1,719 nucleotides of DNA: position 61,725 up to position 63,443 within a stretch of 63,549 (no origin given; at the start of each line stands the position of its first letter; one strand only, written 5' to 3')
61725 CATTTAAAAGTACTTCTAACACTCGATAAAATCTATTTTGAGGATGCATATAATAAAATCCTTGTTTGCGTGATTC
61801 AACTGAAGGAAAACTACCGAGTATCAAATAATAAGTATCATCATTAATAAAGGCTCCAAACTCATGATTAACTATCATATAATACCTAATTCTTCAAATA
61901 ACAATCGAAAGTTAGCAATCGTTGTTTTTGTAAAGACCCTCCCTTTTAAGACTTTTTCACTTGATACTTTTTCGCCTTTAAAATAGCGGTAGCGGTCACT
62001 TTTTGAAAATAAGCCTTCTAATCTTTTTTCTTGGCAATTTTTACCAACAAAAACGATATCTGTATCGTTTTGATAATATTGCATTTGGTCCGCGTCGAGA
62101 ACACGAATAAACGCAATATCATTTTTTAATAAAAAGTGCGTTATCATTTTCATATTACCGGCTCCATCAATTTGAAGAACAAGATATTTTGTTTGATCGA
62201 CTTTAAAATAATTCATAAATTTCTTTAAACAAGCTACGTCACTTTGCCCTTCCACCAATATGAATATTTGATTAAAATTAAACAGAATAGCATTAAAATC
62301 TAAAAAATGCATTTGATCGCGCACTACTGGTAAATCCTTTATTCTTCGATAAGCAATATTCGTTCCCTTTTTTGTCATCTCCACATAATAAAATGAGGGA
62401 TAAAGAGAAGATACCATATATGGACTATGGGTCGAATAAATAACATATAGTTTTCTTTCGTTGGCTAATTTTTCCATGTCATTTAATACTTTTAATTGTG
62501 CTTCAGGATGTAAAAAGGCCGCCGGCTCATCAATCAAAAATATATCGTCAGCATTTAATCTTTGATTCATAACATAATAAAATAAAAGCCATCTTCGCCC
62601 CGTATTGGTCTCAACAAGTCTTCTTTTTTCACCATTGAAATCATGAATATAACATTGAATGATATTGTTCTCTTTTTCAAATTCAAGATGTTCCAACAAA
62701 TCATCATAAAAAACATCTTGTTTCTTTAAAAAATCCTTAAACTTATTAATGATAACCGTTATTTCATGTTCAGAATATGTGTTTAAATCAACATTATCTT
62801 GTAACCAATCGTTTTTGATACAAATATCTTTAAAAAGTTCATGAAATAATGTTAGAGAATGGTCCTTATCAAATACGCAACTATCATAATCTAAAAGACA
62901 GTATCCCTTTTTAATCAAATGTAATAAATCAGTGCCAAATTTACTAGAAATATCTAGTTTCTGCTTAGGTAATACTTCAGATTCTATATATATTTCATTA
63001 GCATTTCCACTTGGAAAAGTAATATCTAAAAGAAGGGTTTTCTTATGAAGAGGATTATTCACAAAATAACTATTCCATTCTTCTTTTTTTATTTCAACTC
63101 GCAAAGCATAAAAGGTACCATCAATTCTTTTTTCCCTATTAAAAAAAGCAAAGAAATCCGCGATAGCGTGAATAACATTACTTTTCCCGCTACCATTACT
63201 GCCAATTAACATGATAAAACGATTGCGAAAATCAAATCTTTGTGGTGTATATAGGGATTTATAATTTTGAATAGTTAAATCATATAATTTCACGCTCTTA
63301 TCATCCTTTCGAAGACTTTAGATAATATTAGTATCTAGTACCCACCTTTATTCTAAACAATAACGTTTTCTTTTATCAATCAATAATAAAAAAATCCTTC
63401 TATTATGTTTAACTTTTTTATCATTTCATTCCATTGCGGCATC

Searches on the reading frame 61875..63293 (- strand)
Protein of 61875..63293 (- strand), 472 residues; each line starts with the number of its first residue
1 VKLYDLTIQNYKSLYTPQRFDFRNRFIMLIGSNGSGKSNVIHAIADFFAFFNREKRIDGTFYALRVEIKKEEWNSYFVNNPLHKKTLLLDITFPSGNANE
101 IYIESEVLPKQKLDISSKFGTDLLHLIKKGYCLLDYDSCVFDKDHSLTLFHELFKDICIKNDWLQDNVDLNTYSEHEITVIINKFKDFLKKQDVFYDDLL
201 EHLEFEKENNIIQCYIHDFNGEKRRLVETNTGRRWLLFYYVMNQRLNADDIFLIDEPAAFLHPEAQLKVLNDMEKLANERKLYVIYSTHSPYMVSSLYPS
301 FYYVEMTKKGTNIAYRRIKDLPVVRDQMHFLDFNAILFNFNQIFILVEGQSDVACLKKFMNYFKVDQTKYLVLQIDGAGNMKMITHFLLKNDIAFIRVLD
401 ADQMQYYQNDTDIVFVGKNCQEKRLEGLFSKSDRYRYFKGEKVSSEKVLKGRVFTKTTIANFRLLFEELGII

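Call 3: search_protein_families(library=pfam, proteins=[window:61875-63293:-], max_evalue=0.1)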
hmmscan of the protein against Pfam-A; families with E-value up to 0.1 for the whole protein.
window:61875-63293:- (472 aa): 9 families
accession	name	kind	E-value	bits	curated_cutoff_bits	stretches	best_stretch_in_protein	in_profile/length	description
PF13175.12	AAA_15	-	5.1e-19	69.6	32.1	2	142-294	214-374/374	AAA ATPase domain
PF13304.12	AAA_21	-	7e-16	59.6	27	2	169-295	166-304/304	AAA domain, putative AbiEii toxin, Type IV TA system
PF02463.25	SMC_N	-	7.8e-11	42.3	40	1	3-45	2-45/220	RecF/RecN/SMC N terminal domain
PF13476.12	AAA_23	-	7e-06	27.2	27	1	6-98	2-84/201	AAA domain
PF20469.4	OLD-like_TOPRIM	-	1.5e-05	25.9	23.2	1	344-402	6-67/67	Overcoming lysogenization defect protein-like, TOPRIM domain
PF13555.12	AAA_29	-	0.0012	19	27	1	6-45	4-43/61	P-loop containing region of AAA domain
PF13514.12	AAA_27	-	0.0025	17.8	22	1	1-51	1-53/206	AAA domain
PF13401.12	AAA_22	-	0.0061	17.3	27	0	23-47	4-28/130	AAA domain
PF00005.33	ABC_tran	-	0.02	15.9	25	1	25-47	12-34/137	ABC transporter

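Call 4: search_protein_families(library=padloc, proteins=[window:61875-63293:-], max_evalue=0.1)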
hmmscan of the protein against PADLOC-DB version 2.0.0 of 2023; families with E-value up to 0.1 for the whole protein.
window:61875-63293:- (472 aa): 123 families (the best 25 are shown)
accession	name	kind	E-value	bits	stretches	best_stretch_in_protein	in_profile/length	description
PDLC02358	Old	-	1.2e-25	88.4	2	248-410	284-456/578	Old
PDLC00091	GajA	-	1e-18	65.5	2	248-361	296-411/627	AAA ATPase domain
PDLC02979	AriA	-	1.3e-18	66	2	142-294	212-373/373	-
PDLC04135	mad3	-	3.4e-18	64.4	2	5-114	4-116/374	mads_3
PDLC00096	GajA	-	4.3e-17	60.1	2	251-370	291-415/630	AAA ATPase domain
PDLC02335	AbiLi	-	5.4e-17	59.8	1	3-300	50-246/326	AbiLi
PDLC00090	GajA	-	6.3e-17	59.5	2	1-66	1-66/659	AAA ATPase domain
PDLC02980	AriA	-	1.5e-16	59.2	2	160-294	134-303/304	-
PDLC00267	PtuA1|PtuA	-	2e-15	54.9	2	1-60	1-60/438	AAA ATPase domain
PDLC00293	PtuA1|PtuA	-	2.6e-15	54.4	2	1-70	1-70/527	AAA ATPase domain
PDLC02915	ATPase-Toprim_I-B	-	4e-15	53.7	2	251-447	258-445/623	-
PDLC00070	GajA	-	5.9e-15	52.9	2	243-410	285-452/596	AAA ATPase domain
PDLC00278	PtuA1|PtuA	-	6.4e-15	53.4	2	1-50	1-49/436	AAA ATPase domain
PDLC02914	ATPase-Toprim_I-B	-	3.5e-14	50.8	2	249-435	203-388/443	-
PDLC02913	ATPase_I-A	-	5.7e-14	50.1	2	2-53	53-103/508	-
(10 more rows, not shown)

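Call 5: search_protein_families(library=ncbifam, proteins=[window:61875-63293:-], max_evalue=0.1)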
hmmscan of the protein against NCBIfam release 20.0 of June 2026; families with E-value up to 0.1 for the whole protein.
window:61875-63293:- (472 aa): 53 families (the best 25 are shown)
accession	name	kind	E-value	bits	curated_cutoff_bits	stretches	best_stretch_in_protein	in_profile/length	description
NF041760.1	PtuA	equivalog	1.2e-10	41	500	2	2-53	51-101/524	retron Ec78 anti-phage system effector ATPase PtuA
TIGR04520.1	ECF_ATPase_1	equivalog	1.8e-07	30.9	315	1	250-290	156-196/269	energy-coupling factor transporter ATPase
TIGR04435.1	restrict_AAA_1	hypoth_equivalog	2e-07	30.1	300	1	27-50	40-63/568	restriction system-associated AAA family ATPase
NF010171.0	PRK13652.1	equivalog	2.5e-07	30.1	476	1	250-315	157-219/277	cobalt transporter ATP-binding subunit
TIGR04521.1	ECF_ATPase_2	equivalog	2.2e-06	27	330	1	250-292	164-206/279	energy-coupling factor transporter ATPase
NF010158.0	PRK13637.1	equivalog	3.6e-06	26.3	390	1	250-293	164-207/287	energy-coupling factor transporter ATPase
TIGR03864.1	PQQ_ABC_ATP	hypoth_equivalog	8.5e-06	25.4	302.25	1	245-289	147-191/236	ABC transporter, ATP-binding subunit, PQQ-dependent alcohol dehydrogenase system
TIGR02168.1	SMC_prok_B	equivalog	1.6e-05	22.9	567.35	1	3-44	2-43/1181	chromosome segregation protein SMC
TIGR02315.1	ABC_phnC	equivalog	1.9e-05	24.3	266.1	1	249-290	164-205/243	phosphonate ABC transporter ATP-binding protein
NF010068.0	PRK13548.1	equivalog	2.2e-05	23.7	261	0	247-286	160-198/261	heme ABC transporter ATP-binding protein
TIGR00611.2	recf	equivalog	2.6e-05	23.6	172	1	5-45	3-42/339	DNA replication/repair protein RecF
TIGR02169.1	SMC_prok_A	equivalog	3e-05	21.9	729.4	1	6-44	5-43/1165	chromosome segregation protein SMC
NF040873.1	AztA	equivalog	3.9e-05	23.3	220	0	25-45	19-39/191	zinc ABC transporter ATP-binding protein AztA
NF047739.1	antiphage_MADS3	equivalog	4e-05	23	420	0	6-61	5-57/427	methylation-associated defense system AAA family ATPase MAD3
TIGR02770.1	nickel_nikD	equivalog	4.4e-05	23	318.7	1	251-297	146-192/230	nickel import ATP-binding protein NikD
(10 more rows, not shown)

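Call 7: find_homologous_proteins(query=window:61875-63293:-)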
Query window:61875-63293:- (472 aa): 33 proteins with E <= 0.001 among 4206 candidates.
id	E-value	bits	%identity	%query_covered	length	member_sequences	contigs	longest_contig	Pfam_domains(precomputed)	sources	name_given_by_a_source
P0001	0.0e+0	1062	99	100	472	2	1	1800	PF20469.5,PF13175.13,PF13476.13,PF02463.26,PF13304.13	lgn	-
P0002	2.5e-255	866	81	100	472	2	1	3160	PF20469.5,PF13175.13,PF13476.13,PF02463.26,PF13304.13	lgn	-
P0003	5.4e-253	858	81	100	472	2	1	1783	PF20469.5,PF13175.13,PF13476.13,PF02463.26,PF13304.13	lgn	-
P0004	1.6e-145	504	51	100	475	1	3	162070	PF20469.5,PF13175.13,PF13476.13,PF02463.26,PF13304.13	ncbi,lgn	-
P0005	3.0e-135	470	48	100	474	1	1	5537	PF20469.5,PF13175.13,PF13476.13,PF02463.26,PF13304.13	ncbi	-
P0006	2.3e-56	210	42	52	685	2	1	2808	PF20469.5,PF13175.13,PF13476.13,PF13555.13,PF02463.26,PF13304.13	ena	-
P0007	6.0e-53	199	35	67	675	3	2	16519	PF13175.13,PF02463.26,PF13304.13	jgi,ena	-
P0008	3.6e-44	170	34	61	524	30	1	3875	PF20469.5,PF13175.13,PF13476.13,PF02463.26,PF13304.13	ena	-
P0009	3.3e-36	143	31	55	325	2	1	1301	PF20469.5,PF13175.13,PF13304.13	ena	-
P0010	9.5e-31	125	31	57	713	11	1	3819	PF20469.5,PF00005.34,PF13175.13,PF13304.13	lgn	-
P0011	7.9e-28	116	29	53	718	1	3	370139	PF20469.5,PF13175.13,PF13476.13,PF02463.26,PF13304.13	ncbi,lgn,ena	-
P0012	2.1e-22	98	40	22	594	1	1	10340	PF13175.13,PF02463.26,PF06056.19,PF13304.13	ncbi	-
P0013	2.5e-22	98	41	22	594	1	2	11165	PF13175.13,PF02463.26,PF13304.13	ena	-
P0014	2.9e-22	97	41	22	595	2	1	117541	PF13175.13,PF13476.13,PF02463.26,PF13304.13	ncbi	-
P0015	7.4e-22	96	41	22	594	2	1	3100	PF13175.13,PF02463.26,PF13304.13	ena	-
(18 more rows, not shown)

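Call 8: find_encoding_contigs(protein=P0004, flank=8000, max_places=4)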
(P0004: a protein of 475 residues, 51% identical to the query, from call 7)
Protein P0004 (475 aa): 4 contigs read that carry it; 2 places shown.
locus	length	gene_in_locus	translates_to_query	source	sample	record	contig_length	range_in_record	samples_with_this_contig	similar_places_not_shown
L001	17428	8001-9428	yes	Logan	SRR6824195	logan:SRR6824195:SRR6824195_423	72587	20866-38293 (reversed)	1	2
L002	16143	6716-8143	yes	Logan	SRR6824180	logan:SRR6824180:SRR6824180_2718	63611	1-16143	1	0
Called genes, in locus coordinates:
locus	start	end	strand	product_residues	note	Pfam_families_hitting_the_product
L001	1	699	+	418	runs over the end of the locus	PF00817:IMS, PF11799:IMS_C (weak)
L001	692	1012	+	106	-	PF08863:YolD (weak)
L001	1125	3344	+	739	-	PF04231:Endonuclease_1, PF02368:Big_2, PF07523:Big_3 (weak), PF02368:Big_2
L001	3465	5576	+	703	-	PF14262:Cthe_2159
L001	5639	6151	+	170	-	-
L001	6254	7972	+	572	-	PF02837:Glyco_hydro_2_N, PF22666:Glyco_hydro_2_N2, PF00703:Glyco_hydro_2 (weak), PF02836:Glyco_hydro_2_C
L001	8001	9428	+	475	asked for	PF02463:SMC_N, PF13175:AAA_15 (weak), PF13476:AAA_23 (weak), PF13304:AAA_21, PF13175:AAA_15, PF20469:OLD-like_TOPRIM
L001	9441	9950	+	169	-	PF03167:UDG (weak)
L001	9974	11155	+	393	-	PF03486:HI0933_like, PF13738:Pyr_redox_3 (faint), PF22780:HI0933_like_1st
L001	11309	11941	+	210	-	-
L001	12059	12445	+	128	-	PF00383:dCMP_cyt_deam_1 (weak)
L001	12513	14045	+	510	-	PF13396:PLDc_N, PF13091:PLDc_2, PF00614:PLDc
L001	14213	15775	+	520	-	-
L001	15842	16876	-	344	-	-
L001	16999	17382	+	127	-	PF01475:FUR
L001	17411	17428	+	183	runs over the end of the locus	PF02915:Rubrerythrin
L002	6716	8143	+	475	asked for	PF02463:SMC_N, PF13175:AAA_15 (weak), PF13476:AAA_23 (weak), PF13304:AAA_21, PF13175:AAA_15, PF20469:OLD-like_TOPRIM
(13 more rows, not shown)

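Call 9: find_encoding_contigs(protein=P0005, flank=8000, max_places=4)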
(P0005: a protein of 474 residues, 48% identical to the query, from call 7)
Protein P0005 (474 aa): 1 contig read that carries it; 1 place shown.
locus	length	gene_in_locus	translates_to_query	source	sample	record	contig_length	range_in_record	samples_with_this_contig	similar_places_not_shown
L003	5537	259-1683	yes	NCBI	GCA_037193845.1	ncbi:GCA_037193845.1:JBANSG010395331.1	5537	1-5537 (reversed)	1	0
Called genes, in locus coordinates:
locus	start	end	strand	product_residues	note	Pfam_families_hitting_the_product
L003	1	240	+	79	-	?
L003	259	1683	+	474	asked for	PF02463:SMC_N, PF13175:AAA_15, PF13476:AAA_23, PF13175:AAA_15 (weak), PF13304:AAA_21, PF20469:OLD-like_TOPRIM (weak)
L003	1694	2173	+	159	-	PF03167:UDG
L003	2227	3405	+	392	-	PF03486:HI0933_like, PF22780:HI0933_like_1st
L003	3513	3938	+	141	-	PF00383:dCMP_cyt_deam_1 (weak)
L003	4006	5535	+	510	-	?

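Call 10: find_encoding_contigs(protein=P0002, flank=8000, max_places=4)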
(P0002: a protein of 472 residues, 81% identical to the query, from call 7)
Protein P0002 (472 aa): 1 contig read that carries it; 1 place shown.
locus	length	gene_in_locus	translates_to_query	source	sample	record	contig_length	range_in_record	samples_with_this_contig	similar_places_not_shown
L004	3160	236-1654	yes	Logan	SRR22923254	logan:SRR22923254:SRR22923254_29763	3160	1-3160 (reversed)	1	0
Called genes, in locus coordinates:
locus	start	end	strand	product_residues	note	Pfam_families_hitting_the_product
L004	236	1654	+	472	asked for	PF02463:SMC_N, PF13175:AAA_15, PF13476:AAA_23 (weak), PF13304:AAA_21 (weak), PF13175:AAA_15, PF13304:AAA_21 (weak), PF20469:OLD-like_TOPRIM (weak)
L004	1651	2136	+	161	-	PF03167:UDG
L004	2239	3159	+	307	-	?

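Call 11: find_encoding_contigs(protein=P0007, flank=6000, max_places=3)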
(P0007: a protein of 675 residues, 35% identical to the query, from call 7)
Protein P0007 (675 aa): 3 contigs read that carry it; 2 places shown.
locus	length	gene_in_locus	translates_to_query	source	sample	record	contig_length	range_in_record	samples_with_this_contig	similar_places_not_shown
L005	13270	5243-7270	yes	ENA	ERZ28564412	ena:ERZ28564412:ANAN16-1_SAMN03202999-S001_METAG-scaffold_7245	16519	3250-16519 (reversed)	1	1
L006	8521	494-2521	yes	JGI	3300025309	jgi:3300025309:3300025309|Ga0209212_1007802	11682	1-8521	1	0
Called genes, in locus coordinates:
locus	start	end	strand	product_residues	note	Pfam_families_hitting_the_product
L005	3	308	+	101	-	?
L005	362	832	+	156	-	PF17726:DpnI_C, PF10544:T5orf172, PF13455:MUG113 (weak)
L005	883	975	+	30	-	-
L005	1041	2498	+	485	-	PF02646:RmuC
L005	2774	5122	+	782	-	PF05970:PIF1, PF13245:AAA_19, PF13604:AAA_30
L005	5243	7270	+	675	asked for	PF02463:SMC_N, PF13175:AAA_15, PF13304:AAA_21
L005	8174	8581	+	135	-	-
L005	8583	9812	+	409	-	PF14072:DndB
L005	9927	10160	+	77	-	-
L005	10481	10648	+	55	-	-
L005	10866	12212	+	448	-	PF01554:MatE (weak)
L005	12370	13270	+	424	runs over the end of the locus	PF02463:SMC_N (faint), PF13175:AAA_15 (weak), PF13304:AAA_21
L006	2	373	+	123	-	?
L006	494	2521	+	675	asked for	PF02463:SMC_N, PF13175:AAA_15, PF13304:AAA_21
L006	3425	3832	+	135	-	-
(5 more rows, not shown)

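Call 12: find_encoding_contigs(protein=P0011, flank=6000, max_places=3)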
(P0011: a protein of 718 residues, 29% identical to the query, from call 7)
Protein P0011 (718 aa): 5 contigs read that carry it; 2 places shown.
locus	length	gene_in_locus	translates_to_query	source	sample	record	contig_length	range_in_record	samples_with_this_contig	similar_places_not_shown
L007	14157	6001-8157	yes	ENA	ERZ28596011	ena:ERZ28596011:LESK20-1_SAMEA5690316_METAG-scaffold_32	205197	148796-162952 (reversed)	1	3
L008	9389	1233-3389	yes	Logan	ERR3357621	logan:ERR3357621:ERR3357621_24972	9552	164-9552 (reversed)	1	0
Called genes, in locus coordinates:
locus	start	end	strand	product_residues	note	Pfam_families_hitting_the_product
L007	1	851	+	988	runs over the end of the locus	PF25199:nSTAND_NTPase5 (faint), PF13676:TIR_2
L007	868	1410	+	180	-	PF06821:Ser_hydrolase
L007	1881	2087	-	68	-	-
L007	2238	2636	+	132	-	PF01076:Mob_Pre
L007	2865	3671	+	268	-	PF13408:Zn_ribbon_recom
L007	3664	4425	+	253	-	PF02627:CMD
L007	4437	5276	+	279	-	PF01171:ATP_bind_3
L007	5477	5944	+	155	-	PF00005:ABC_tran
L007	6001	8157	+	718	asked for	PF02463:SMC_N, PF13175:AAA_15, PF13476:AAA_23, PF13304:AAA_21, PF20469:OLD-like_TOPRIM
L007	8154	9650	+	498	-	PF04616:Glyco_hydro_43, PF17851:GH43_C2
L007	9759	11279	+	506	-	PF01554:MatE, PF03023:MurJ (weak), PF01554:MatE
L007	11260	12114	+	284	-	PF01522:Polysacc_deac_1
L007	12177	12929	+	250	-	PF00106:adh_short, PF01370:Epimerase (weak), PF08659:KR, PF13561:adh_short_C2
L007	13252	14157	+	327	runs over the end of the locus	PF01081:Aldolase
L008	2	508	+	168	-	?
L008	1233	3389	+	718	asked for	PF02463:SMC_N, PF13175:AAA_15, PF13476:AAA_23, PF13304:AAA_21, PF20469:OLD-like_TOPRIM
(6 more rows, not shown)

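Call 13: find_encoding_contigs(protein=P0008, flank=6000, max_places=3)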
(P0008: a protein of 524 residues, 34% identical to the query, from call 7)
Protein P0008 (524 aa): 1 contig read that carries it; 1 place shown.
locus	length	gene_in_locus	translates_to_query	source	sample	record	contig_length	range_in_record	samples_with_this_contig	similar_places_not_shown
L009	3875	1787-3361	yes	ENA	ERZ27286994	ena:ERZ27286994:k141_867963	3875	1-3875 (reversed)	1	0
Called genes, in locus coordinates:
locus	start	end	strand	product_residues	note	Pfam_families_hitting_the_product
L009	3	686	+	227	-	?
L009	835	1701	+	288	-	-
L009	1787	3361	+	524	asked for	PF02463:SMC_N (weak), PF13175:AAA_15, PF13476:AAA_23 (weak), PF13304:AAA_21, PF13175:AAA_15, PF20469:OLD-like_TOPRIM (weak)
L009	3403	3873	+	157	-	?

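Call 15: search_protein_families(library=ncbifam, proteins=[L009:3403-3873:+, L001:9441-9950:+, L003:1694-2173:+, L004:1651-2136:+], max_evalue=0.001)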
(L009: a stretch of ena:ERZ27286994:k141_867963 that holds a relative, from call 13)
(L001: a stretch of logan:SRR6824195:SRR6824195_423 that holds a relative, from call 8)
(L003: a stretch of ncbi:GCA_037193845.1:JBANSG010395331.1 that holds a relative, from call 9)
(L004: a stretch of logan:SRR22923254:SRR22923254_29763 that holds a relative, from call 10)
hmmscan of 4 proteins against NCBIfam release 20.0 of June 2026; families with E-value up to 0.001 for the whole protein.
L009:3403-3873:+ (157 aa): 42 families (the best 25 are shown)
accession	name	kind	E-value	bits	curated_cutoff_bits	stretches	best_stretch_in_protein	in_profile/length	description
TIGR02032.1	GG-red-SF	subfamily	5.8e-14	52.5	158.8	1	3-156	3-153/297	geranylgeranyl reductase family protein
NF005313.0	PRK06847.1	subfamily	6.2e-12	45.2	372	1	90-156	101-167/375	hypothetical protein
NF041080.1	DGGGPL_reductase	equivalog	1.3e-11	44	580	1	3-156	4-161/447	digeranylgeranylglycerophospholipid reductase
NF005560.0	PRK07233.1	equivalog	3.1e-09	36.2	252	1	1-34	1-34/435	hypothetical protein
NF001933.0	PRK00711.1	subfamily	3.7e-09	36.1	383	0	100-153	205-258/429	D-amino acid dehydrogenase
NF005243.0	PRK06753.1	equivalog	2.4e-08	33.2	365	1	1-34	1-34/374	hypothetical protein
NF005566.0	PRK07236.1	subfamily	2.8e-08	33.1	333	1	1-34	7-40/386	hypothetical protein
NF045637.1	carotdesatCrtDProt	equivalog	2.8e-08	32.8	580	1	3-34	1-32/485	1-hydroxycarotenoid 3,4-desaturase CrtD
NF041385.1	Dggglyphlred_Halo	equivalog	5.7e-08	31.7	700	1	3-156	7-156/405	digeranylgeranylglycerophospholipid reductase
NF033113.0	halo_ClmS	equivalog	7.1e-08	31.4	900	1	2-156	4-171/570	chloramphenicol-biosynthetic FADH2-dependent halogenase CmlS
NF006254.0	PRK08401.1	equivalog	1.4e-07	30.5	726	1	1-39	2-40/466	L-aspartate oxidase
NF058655.1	CrtID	equivalog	6.8e-07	28.5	640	1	3-34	1-32/478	bifunctional phytoene desaturase/3,4-desaturase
TIGR00275.1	TIGR00275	subfamily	7.1e-07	28.4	183.8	1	3-34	1-32/401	aminoacetone oxidase family FAD-binding enzyme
TIGR03997.1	mycofact_OYE_2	equivalog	2.4e-06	26.3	793.15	1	2-34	381-413/645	mycofactocin system FadH/OYE family oxidoreductase 2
NF009410.0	PRK12771.1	subfamily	2.8e-06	26.2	516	1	2-34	140-172/566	NAD(P)-binding protein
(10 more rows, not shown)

L001:9441-9950:+ (169 aa): 3 families
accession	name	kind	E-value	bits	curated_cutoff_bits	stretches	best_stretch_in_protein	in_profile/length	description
TIGR04274.1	hypoxanDNAglyco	equivalog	8.3e-38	129.9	80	1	6-153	2-150/150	DNA-deoxyinosine glycosylase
TIGR00584.1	mug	subfamily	0.00015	21.5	402.6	1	3-86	120-201/328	mismatch-specific thymine-DNA glycosylate (mug)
NF007570.0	PRK10201.1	equivalog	0.00033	20.4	144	0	13-77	9-71/168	G/U mismatch-specific DNA glycosylase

L003:1694-2173:+ (159 aa): 3 families
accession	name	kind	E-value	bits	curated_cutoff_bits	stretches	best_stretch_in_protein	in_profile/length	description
TIGR04274.1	hypoxanDNAglyco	equivalog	1.1e-38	132.7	80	1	5-153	1-150/150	DNA-deoxyinosine glycosylase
TIGR00584.1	mug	subfamily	9.4e-07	28.8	402.6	1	4-122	121-239/328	mismatch-specific thymine-DNA glycosylate (mug)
NF007570.0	PRK10201.1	equivalog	4.5e-05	23.2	144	1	10-82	6-76/168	G/U mismatch-specific DNA glycosylase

L004:1651-2136:+ (161 aa): 2 families
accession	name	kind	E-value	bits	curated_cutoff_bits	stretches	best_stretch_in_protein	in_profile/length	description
TIGR04274.1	hypoxanDNAglyco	equivalog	8.9e-33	113.5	80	1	9-155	4-150/150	DNA-deoxyinosine glycosylase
TIGR00584.1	mug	subfamily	0.00017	21.4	402.6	1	10-125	126-240/328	mismatch-specific thymine-DNA glycosylate (mug)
